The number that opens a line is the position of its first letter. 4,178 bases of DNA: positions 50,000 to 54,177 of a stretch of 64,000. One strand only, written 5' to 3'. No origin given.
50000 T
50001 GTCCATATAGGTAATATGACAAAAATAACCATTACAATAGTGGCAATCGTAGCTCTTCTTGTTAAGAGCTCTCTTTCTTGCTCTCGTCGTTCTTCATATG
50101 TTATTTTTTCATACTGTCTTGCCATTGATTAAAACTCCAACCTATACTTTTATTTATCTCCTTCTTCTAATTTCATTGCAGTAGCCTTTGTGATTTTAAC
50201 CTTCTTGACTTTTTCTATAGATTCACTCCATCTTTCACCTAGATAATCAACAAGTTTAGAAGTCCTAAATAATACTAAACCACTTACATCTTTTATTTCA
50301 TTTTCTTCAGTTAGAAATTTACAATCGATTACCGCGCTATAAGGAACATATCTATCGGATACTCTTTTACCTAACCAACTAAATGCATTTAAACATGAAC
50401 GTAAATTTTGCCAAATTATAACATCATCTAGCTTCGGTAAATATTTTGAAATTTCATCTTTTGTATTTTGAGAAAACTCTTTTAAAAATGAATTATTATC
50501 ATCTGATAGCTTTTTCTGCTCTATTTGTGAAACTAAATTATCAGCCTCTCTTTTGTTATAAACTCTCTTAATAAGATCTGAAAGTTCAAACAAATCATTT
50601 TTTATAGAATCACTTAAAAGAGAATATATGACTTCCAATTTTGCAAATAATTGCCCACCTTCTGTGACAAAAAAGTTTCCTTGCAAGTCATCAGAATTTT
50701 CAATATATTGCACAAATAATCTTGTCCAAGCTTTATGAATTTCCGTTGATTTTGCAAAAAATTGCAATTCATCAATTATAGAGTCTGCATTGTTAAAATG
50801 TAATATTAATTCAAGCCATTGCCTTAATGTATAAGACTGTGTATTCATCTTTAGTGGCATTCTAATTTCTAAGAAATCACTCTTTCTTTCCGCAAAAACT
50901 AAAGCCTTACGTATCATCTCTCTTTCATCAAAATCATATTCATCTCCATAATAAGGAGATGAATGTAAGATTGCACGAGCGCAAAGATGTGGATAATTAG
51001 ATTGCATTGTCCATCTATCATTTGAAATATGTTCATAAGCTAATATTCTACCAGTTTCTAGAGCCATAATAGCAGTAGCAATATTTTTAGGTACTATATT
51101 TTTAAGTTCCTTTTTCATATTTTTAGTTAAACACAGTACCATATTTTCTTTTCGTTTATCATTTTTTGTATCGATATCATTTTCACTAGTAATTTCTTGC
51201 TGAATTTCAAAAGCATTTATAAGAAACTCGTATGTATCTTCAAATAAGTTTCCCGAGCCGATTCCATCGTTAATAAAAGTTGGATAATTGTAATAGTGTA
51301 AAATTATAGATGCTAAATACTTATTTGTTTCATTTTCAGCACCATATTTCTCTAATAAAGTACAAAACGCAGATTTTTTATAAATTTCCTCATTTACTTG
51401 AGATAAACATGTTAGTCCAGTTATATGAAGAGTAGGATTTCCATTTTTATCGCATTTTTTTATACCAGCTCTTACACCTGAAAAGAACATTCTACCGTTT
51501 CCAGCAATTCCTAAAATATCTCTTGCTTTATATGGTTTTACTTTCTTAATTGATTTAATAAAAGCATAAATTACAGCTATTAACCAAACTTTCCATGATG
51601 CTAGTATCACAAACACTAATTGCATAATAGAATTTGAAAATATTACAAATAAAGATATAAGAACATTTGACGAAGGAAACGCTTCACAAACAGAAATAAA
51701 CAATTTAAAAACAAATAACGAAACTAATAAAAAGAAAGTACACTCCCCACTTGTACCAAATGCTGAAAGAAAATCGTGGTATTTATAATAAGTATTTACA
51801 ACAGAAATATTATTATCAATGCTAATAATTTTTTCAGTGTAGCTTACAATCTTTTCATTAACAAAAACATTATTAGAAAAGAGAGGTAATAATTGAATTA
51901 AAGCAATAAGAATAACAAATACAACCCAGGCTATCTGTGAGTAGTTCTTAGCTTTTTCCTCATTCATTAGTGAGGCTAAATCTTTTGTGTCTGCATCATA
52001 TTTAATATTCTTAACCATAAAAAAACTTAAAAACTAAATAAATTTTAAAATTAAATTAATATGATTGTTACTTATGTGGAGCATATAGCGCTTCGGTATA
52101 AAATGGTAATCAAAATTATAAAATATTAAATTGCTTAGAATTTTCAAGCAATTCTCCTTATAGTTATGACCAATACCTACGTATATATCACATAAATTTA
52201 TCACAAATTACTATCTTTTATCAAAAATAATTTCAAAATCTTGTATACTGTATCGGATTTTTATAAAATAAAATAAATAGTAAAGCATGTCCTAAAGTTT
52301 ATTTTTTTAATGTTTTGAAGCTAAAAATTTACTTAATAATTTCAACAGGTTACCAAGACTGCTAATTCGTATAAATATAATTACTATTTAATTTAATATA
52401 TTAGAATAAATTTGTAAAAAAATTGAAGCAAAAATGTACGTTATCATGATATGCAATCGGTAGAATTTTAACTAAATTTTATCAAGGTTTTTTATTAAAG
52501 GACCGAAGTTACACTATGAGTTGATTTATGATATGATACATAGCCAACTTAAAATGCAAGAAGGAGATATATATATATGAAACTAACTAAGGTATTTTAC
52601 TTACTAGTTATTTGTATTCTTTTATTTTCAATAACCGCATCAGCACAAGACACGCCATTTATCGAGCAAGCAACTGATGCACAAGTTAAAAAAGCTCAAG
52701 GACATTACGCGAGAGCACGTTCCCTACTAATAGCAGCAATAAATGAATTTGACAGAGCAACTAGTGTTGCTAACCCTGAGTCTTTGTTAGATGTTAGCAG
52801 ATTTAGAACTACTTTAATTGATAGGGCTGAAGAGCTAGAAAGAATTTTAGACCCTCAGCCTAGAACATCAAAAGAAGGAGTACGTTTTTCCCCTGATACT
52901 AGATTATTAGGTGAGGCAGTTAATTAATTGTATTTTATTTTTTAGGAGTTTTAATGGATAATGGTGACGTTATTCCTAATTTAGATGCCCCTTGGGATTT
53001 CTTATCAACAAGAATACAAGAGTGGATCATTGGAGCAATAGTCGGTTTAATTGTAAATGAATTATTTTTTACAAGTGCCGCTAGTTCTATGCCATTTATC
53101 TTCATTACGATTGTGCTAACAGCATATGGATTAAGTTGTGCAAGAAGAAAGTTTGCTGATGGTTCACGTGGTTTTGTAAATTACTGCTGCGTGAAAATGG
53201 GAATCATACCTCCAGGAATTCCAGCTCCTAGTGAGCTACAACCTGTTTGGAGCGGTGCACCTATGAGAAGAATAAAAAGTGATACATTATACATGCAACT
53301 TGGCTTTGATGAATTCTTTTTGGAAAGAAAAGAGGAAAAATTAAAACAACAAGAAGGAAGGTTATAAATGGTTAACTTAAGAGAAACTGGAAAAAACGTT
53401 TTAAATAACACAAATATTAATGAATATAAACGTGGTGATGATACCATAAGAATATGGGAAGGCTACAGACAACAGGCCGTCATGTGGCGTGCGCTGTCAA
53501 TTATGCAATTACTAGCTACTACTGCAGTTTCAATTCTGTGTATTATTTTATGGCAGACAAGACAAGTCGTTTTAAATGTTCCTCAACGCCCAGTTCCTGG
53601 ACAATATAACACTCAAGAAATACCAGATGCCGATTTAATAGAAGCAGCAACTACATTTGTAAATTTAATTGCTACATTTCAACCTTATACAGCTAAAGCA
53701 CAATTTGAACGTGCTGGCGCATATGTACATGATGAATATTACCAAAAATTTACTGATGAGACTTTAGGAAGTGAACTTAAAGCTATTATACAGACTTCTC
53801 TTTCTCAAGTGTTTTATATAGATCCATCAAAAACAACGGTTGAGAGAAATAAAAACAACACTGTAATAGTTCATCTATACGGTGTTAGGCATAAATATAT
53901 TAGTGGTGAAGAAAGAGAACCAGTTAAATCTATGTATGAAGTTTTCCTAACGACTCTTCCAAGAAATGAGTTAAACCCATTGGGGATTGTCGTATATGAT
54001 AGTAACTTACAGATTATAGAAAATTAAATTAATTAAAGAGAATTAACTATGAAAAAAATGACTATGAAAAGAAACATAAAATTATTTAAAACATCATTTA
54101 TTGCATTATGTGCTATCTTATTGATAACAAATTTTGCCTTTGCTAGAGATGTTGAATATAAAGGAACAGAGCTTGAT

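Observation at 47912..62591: Chromosomal, stripped-down TraL-E-K-B-V-C type IV secretion locus with a coupling protein but no relaxase, pilin, VirB6/TraG or F-pilus assembly genes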

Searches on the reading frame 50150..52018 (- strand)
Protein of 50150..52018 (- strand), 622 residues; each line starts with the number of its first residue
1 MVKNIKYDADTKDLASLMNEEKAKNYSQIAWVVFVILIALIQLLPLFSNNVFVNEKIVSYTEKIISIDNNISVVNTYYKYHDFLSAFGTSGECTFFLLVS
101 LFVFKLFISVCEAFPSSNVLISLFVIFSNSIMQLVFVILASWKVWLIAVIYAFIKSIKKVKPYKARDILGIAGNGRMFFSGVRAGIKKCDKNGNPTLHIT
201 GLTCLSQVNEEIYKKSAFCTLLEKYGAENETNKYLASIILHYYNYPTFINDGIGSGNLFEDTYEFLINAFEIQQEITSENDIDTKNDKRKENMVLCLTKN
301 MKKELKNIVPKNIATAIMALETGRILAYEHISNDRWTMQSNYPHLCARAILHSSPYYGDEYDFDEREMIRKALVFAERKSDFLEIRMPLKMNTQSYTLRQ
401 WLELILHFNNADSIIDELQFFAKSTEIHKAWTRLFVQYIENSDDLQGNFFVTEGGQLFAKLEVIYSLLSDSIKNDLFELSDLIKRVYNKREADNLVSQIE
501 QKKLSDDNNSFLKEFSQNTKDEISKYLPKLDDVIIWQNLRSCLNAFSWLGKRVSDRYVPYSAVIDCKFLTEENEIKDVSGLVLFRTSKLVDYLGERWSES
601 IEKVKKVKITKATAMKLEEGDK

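Call 4: search_protein_families(library=pfam, max_evalue=0.01, proteins=[window:50150-52018:-])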
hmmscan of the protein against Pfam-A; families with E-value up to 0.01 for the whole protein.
window:50150-52018:- (622 aa): 0 families

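Call 5: search_protein_families(library=ncbifam, max_evalue=0.01, proteins=[window:50150-52018:-])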
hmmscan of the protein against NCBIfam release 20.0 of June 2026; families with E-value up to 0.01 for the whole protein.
window:50150-52018:- (622 aa): 0 families

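Call 27: search_solved_structures(query=A2, max_evalue=10, show_alignments=1)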
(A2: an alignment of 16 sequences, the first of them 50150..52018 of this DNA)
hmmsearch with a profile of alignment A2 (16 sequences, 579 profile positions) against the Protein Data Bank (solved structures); distinct sequences matched with E-value up to 10: 1.
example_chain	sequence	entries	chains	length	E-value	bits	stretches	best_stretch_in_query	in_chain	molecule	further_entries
5aq8_A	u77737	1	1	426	1.1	11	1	238-279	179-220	OFF7_DB12V4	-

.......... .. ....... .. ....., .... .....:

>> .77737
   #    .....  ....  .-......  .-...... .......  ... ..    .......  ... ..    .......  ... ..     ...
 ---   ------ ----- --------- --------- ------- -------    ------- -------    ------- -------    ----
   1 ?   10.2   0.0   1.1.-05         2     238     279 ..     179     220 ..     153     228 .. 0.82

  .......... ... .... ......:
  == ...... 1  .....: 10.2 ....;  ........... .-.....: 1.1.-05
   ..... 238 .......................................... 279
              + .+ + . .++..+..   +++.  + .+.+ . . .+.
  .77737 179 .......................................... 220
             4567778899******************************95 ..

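Call 33: find_homologous_proteins(query=A2, max_evalue=0.001)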
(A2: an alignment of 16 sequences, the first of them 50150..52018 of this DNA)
Query A2 (16 sequences) (622 aa, profile of the alignment): 10 proteins with E <= 0.001 among 8000 candidates.
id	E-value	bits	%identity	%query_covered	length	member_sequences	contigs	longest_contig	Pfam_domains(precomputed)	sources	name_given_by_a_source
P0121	1.2e-197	676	67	99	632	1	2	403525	-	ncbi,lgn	ncbi:MAG: hypothetical protein ACOX3T_07070 [Bdellovibrionota bacterium]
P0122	1.4e-195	670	98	100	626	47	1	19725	-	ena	-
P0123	1.6e-194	666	61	99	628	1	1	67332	-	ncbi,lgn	-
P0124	1.0e-189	650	100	79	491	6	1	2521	-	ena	-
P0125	1.2e-180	620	72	100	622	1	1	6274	-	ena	-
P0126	1.5e-178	613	72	99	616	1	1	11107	-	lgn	-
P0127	1.9e-172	593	60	100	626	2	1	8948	-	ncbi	-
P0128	8.4e-162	558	52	100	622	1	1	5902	-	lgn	-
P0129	2.1e-86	309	64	57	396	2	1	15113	-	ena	-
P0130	5.0e-72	262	24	75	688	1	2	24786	-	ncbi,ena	-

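Call 44: predict_structure(alignment_id=A3)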
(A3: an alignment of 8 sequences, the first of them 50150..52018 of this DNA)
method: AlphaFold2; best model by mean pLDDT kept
length: 622 residues; sequences in the alignment: 8
mean_pLDDT: 66.6   pTM: 0.55
mean pLDDT of the five models: 66.6, 61.4, 53.6, 52.9, 52.8
residues with pLDDT >= 90: 45; 70-90: 300; 50-70: 110; < 50: 167
segments of 3 or more residues with pLDDT < 50: 1-19, 159-204, 245-256, 330-340, 378-389, 494-509, 547-562, 569-574, 586-588, 602-622
pLDDT, mean of each block of 10 residues (from residue 1): 30 39 60 77 77 82 78 87 85 87 88 82 85 85 67 50 35 32 35 41 62 83 93 88 51 44 88 85 78 88 90 93 68 40 68 76 81 59 41 83 82 80 78 72 62 66 82 88 78 44 37 70 80 85 55 30 49 52 56 54 38 37 34
secondary structure, 60 per line:
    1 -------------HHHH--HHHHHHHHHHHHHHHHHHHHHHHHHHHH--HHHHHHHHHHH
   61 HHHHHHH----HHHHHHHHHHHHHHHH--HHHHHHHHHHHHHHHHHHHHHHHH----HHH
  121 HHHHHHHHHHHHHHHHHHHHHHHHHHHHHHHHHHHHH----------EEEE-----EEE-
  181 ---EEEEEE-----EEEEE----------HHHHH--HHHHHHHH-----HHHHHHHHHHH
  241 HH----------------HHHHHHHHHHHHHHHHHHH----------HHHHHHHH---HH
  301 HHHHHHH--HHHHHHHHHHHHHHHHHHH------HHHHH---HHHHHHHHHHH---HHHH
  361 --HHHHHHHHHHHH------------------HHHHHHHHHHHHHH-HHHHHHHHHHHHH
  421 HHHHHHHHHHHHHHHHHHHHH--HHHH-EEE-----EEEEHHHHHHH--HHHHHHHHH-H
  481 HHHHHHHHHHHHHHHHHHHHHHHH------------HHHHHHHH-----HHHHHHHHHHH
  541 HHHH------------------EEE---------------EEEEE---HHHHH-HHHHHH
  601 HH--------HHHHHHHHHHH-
elements in order: H14-17 H20-47 H50-67 H72-87 H90-113 H118-157 E168-171 E177-179 E184-189 E195-199 H210-214 H217-224 H230-242 H259-277 H288-295 H299-307 H310-328 H335-339 H343-353 H357-360 H363-374 H393-406 H408-441 H444-447 E449-451 E457-460 H461-467 H470-478 H480-504 H517-524 H530-544 E563-565 E581-585 H589-593 H595-602 H611-621

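Call 46: fold_search(model_id=the predicted structure, library=pdb)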
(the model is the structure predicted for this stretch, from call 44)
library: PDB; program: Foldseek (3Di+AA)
matches with E <= 10: 61; with E <= 0.001: 0
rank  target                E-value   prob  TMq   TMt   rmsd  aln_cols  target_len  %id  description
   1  6blf_A                1.7e+00  0.09  0.15  0.21  16.7       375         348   14  PDE2 complexed with 2-[6-fluoro-8-methylsulfonyl-9-[(1R)-1-[4-(trifluoromethyl)phenyl]ethyl]-1,2,3,4-tetrahydrocarbazo (released 2018-11-14)
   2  6b96_B                2.0e+00  0.08  0.14  0.20  16.3       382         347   13  Crystal Structure of PDE2 in complex with compound 16 (released 2017-11-22)
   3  8rq4                  2.1e+00  0.04  0.12  0.07  26.9       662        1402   10  Cryo-em structure of the rat Multidrug resistance-associated protein 2 (rMrp2) in complex with probenecid (released 2024-02-14)
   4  9gg5_R                2.2e+00  0.03  0.08  0.12  23.7       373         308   10  Cryo-EM structure of Thromboxane A2 receptor-miniGq protein complex bound to U46619 (released 2025-08-27)
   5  6b98_B                2.4e+00  0.08  0.15  0.22  16.5       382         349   15  PDE2 in complex with compound 1 (released 2017-11-22)
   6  7mrw_C                3.0e+00  0.03  0.09  0.08  20.2       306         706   12  Native RhopH complex of the malaria parasite Plasmodium falciparum (released 2021-09-15)
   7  7buv_G                3.1e+00  0.06  0.13  0.21  19.9       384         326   10  Eucommia ulmoides TPT3, crystal form 2 (released 2021-02-17)
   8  3pbl_B                3.1e+00  0.02  0.08  0.11  28.7       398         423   15  Structure of the human dopamine D3 receptor in complex with eticlopride (released 2010-11-03)
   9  21ii_B                3.3e+00  0.04  0.10  0.15  19.9       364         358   11  Crystal structure of terpeniod cyclase SpSODS in complex with GPP and Mg2+ (released 2026-03-18)
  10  7tmw_R                3.4e+00  0.02  0.07  0.09  22.2       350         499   11  Cryo-EM structure of the relaxin receptor RXFP1 in complex with heterotrimeric Gs (released 2023-02-15)
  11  4oex                  3.7e+00  0.06  0.13  0.21  17.8       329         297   13  Crystal structure of the PDE5A1 catalytic domain in complex with novel inhibitors (released 2015-04-01)
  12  9g2b_A                3.7e+00  0.02  0.07  0.04  24.4       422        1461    9  Yeast RNA polymerase I elongation complex stalled by an apurinic site, 12-subunit (released 2025-06-18)
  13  7e4o                  3.9e+00  0.06  0.13  0.21  21.2       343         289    8  Class I Pimarane-Type Diterpene Synthases from Actinomycetes (released 2021-10-06)
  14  9g23_A                3.9e+00  0.01  0.07  0.04  23.4       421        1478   10  Yeast RNA polymerase I elongation complex stalled by an apurinic site bound to nucleotide analog AMPCPP at A-site (released 2025-06-18)
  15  9wp3_D                4.4e+00  0.09  0.18  0.30  16.9       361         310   13  The crystal structure of PDE2A complexed with inhibitor 13j (released 2026-02-18)
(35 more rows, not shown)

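Call 109: search_dna_similar(query=window:50150-52018:-, collection=plasmids, mode=protein, max_evalue=0.01, max_rows=10)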
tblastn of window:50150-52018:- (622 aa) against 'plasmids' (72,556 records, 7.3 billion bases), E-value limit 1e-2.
No match.

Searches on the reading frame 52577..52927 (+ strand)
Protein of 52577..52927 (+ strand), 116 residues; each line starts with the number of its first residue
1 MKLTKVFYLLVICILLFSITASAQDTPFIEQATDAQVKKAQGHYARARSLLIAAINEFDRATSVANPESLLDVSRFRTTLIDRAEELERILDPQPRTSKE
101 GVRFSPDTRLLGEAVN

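Call 4: search_protein_families(library=pfam, max_evalue=0.01, proteins=[window:52577-52927:+])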
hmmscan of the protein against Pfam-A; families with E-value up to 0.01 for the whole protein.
window:52577-52927:+ (116 aa): 0 families

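Call 5: search_protein_families(library=ncbifam, max_evalue=0.01, proteins=[window:52577-52927:+])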
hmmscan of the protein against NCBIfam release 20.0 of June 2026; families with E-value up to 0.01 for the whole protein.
window:52577-52927:+ (116 aa): 0 families

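Call 98: search_solved_structures(query=A8, max_evalue=5)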
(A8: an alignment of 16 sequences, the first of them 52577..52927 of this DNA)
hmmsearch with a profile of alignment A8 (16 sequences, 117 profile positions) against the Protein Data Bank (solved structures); distinct sequences matched with E-value up to 5: 0.

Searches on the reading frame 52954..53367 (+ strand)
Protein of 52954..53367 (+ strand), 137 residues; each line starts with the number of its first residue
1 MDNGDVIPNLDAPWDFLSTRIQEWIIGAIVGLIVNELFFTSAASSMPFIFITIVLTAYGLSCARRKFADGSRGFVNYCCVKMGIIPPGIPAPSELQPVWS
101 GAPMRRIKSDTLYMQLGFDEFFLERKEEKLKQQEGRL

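Call 4: search_protein_families(library=pfam, max_evalue=0.01, proteins=[window:52954-53367:+])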
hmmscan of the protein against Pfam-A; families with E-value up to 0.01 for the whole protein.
window:52954-53367:+ (137 aa): 1 family
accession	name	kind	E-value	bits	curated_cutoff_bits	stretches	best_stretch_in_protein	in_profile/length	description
PF11255.13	DUF3054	-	0.0061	17.4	25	1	16-64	61-107/110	Protein of unknown function (DUF3054)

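Call 5: search_protein_families(library=ncbifam, max_evalue=0.01, proteins=[window:52954-53367:+])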
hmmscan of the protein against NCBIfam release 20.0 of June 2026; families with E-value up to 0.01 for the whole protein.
window:52954-53367:+ (137 aa): 0 families

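Call 99: search_solved_structures(query=A7, max_evalue=5)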
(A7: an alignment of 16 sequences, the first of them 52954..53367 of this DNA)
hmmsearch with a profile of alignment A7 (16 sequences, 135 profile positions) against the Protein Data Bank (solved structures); distinct sequences matched with E-value up to 5: 0.

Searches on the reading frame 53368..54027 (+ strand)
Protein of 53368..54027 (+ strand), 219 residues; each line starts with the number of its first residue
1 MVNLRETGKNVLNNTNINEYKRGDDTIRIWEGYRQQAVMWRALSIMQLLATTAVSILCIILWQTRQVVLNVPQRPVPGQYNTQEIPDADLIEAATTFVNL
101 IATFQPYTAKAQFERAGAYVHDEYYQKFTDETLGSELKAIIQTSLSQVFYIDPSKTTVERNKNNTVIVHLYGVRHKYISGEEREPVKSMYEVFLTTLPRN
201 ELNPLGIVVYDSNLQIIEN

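Call 4: search_protein_families(library=pfam, max_evalue=0.01, proteins=[window:53368-54027:+])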
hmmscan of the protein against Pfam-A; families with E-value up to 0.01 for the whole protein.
window:53368-54027:+ (219 aa): 1 family
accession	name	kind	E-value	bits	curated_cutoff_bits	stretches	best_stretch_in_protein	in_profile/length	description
PF05309.16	TraE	-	1.3e-09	38.2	24.8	1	47-191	25-165/182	TraE protein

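Call 5: search_protein_families(library=ncbifam, max_evalue=0.01, proteins=[window:53368-54027:+])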
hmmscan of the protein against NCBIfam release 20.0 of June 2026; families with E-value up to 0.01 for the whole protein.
window:53368-54027:+ (219 aa): 1 family
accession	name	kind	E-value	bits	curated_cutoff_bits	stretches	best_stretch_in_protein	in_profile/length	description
TIGR02761.1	TraE_TIGR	equivalog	4.6e-06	26.6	109.05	1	37-190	17-164/181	type IV conjugative transfer system protein TraE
